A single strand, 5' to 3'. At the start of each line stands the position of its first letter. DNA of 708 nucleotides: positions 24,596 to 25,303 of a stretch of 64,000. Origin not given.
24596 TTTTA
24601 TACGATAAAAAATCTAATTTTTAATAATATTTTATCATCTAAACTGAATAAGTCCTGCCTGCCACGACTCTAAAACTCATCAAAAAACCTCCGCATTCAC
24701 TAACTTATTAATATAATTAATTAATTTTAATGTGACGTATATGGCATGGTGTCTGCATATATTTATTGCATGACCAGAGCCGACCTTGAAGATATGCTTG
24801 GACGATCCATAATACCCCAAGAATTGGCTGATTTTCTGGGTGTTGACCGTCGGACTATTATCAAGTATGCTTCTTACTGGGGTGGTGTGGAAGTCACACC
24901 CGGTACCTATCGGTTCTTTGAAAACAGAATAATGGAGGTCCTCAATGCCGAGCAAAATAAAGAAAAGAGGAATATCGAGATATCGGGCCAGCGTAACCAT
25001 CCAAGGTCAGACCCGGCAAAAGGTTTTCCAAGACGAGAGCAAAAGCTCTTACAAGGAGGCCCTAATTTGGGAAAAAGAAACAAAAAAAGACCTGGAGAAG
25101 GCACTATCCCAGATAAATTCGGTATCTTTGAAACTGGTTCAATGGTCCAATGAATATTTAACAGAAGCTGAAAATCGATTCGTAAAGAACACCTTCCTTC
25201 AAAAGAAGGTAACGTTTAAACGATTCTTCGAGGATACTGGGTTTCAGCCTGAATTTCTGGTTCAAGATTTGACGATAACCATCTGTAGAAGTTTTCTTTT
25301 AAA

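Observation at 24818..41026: Two 1.38-kb xis-int modules, about 93% identical and in inverted orientation, bracket 13.5 kb of core genes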

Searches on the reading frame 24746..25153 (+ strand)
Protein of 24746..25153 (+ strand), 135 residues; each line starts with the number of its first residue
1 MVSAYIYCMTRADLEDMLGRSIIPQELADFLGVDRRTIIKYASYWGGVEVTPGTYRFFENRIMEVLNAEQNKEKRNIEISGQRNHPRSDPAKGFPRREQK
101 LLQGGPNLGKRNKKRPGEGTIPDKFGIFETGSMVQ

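Call 12: search_protein_families(library=pfam, proteins=[window:24746-25153:+])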
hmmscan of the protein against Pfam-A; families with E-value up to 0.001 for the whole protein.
window:24746-25153:+ (135 aa): 0 families
